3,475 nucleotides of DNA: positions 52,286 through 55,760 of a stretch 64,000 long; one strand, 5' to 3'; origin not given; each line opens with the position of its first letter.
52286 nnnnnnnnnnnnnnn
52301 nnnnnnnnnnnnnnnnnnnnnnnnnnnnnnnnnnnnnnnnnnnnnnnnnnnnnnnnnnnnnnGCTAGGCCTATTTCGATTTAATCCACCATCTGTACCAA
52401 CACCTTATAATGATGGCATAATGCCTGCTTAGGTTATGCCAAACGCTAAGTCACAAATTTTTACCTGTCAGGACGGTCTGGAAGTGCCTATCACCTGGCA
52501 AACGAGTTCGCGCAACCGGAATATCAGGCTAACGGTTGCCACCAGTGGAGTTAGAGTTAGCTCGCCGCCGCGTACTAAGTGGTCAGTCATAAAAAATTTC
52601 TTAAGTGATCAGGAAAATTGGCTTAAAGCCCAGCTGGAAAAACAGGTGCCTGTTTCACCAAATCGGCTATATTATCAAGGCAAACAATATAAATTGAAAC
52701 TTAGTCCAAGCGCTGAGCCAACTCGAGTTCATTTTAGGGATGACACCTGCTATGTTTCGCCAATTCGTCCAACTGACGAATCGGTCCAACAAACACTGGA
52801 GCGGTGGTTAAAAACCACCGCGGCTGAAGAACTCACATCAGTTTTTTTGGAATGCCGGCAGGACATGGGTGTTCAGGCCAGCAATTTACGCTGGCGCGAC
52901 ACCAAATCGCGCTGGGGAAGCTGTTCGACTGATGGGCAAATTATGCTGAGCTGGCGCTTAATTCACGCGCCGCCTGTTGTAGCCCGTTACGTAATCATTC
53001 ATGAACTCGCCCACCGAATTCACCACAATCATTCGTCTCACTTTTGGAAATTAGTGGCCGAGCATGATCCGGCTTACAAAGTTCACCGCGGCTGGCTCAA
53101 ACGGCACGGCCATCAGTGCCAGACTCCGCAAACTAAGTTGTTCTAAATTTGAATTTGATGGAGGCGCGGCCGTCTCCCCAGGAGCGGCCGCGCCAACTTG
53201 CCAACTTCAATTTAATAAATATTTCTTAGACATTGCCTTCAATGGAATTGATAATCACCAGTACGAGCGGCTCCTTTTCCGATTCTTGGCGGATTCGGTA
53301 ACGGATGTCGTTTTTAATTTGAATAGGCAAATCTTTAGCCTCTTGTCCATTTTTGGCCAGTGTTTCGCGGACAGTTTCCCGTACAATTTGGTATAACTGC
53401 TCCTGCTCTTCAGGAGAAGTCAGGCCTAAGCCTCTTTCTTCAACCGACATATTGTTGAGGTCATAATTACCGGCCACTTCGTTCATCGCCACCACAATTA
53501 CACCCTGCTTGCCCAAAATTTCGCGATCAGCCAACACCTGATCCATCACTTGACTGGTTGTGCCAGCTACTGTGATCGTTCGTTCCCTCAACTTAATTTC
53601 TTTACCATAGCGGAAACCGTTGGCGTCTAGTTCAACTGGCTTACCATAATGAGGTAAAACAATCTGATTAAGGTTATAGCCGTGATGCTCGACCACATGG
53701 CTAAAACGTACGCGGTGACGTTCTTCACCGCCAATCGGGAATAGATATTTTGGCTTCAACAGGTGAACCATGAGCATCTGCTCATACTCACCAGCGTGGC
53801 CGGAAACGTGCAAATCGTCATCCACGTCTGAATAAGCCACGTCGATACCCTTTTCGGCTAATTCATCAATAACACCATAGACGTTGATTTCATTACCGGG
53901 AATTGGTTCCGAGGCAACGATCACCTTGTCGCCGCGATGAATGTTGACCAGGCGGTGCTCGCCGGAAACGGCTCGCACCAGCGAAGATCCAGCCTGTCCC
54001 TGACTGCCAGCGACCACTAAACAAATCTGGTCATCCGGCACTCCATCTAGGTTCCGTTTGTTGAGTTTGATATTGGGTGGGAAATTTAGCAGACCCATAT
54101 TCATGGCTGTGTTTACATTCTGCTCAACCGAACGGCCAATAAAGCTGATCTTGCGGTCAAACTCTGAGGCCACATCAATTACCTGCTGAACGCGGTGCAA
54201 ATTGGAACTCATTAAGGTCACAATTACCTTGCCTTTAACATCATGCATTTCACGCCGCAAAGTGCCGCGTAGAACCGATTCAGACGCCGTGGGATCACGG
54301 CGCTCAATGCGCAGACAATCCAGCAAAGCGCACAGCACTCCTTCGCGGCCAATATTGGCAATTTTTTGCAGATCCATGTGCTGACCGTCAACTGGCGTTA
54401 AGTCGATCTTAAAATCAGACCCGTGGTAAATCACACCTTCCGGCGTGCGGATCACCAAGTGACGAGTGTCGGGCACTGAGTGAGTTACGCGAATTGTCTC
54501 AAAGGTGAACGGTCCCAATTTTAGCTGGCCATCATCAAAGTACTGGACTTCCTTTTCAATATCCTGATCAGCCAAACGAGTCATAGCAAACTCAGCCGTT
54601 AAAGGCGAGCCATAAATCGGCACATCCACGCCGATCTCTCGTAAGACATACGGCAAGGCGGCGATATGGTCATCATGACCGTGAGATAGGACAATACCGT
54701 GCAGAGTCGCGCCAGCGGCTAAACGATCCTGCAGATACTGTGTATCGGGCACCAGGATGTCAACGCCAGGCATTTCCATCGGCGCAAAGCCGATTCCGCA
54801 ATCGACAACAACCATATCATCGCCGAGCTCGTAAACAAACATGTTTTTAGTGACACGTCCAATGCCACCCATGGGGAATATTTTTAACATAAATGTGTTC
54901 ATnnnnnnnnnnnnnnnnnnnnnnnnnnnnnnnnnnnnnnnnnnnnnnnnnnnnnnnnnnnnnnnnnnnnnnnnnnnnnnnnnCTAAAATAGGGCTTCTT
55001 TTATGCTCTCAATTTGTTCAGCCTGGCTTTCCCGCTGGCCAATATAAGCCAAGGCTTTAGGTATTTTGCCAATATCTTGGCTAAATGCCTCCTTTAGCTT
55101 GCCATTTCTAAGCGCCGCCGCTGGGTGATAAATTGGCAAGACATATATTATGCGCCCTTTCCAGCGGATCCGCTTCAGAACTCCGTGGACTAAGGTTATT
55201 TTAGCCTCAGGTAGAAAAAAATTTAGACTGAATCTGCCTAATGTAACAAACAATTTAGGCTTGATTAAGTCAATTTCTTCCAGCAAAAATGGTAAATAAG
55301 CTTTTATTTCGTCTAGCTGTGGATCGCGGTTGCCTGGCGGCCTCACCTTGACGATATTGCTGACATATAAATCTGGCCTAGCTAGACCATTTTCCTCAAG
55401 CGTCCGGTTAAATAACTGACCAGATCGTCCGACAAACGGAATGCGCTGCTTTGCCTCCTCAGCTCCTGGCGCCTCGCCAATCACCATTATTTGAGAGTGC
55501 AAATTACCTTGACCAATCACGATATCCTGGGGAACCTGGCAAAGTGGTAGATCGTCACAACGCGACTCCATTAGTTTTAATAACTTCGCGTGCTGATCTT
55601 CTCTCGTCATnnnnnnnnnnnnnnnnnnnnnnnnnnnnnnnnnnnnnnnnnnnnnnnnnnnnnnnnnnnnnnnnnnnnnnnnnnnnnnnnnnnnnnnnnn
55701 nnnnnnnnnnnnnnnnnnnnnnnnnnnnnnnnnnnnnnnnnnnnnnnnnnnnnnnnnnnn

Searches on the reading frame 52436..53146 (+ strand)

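Call 13: search_protein_families(library=pfam, proteins=[window:52436-53146:+], max_evalue=0.001)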
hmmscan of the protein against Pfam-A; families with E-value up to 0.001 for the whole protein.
window:52436-53146:+ (236 aa): 2 families
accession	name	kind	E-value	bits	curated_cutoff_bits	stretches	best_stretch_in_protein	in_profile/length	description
PF01863.23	YgjP-like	-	9.2e-54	183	26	1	28-224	1-207/207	YgjP-like, metallopeptidase domain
PF06167.18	Peptidase_M90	-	0.00034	20.7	26.2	1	147-196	107-159/243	Glucose-regulated metallo-peptidase M90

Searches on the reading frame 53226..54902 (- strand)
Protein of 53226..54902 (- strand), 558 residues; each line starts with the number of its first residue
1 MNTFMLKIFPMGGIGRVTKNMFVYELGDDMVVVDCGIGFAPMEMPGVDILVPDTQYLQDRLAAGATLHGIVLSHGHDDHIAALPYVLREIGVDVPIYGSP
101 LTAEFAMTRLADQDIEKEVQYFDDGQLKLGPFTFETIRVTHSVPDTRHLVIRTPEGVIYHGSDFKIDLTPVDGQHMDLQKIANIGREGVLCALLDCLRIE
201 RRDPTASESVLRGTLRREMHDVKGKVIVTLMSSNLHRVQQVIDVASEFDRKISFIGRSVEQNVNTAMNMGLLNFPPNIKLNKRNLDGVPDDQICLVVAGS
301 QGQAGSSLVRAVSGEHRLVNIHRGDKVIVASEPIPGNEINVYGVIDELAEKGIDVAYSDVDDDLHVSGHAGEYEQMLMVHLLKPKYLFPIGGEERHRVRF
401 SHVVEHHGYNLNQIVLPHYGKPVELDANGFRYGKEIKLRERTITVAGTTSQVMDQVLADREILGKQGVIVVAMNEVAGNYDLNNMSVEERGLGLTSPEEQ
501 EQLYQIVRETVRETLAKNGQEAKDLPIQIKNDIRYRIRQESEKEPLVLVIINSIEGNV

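Call 13: search_protein_families(library=pfam, proteins=[window:53226-54902:-], max_evalue=0.001)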
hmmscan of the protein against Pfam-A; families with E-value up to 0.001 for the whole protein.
window:53226-54902:- (558 aa): 5 families
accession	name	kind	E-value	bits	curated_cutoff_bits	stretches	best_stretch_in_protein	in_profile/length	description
PF22505.1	RNase_J_b_CASP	-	3.6e-37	127.4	27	1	223-348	1-126/126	Ribonuclease J, beta-CASP domain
PF00753.33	Lactamase_B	-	1.1e-08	35.7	22.7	1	17-138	4-124/196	Metallo-beta-lactamase superfamily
PF17770.6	RNase_J_C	-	2.5e-08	35.3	23.8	1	456-554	1-102/102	Ribonuclease J C-terminal domain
PF12706.13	Lactamase_B_2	-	1.5e-06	28.4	27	1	32-165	4-144/200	Beta-lactamase superfamily domain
PF07521.17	RMMBL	-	8.1e-06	26.2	21.6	1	363-408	11-57/63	Zn-dependent metallo-hydrolase RNA specificity domain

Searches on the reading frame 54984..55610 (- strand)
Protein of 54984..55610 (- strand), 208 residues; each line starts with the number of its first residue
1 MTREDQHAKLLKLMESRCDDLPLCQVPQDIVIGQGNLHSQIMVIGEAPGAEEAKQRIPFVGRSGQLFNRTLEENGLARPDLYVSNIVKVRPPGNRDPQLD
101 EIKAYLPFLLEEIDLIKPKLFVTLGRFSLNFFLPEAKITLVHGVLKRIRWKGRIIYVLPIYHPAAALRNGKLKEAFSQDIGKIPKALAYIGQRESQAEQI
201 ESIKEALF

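Call 13: search_protein_families(library=pfam, proteins=[window:54984-55610:-], max_evalue=0.001)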
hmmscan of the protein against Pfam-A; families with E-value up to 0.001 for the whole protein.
window:54984-55610:- (208 aa): 1 family
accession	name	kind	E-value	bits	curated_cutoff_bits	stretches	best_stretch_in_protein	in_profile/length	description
PF03167.25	UDG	-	2e-32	112.7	24.3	1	33-173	2-129/141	Uracil DNA glycosylase superfamily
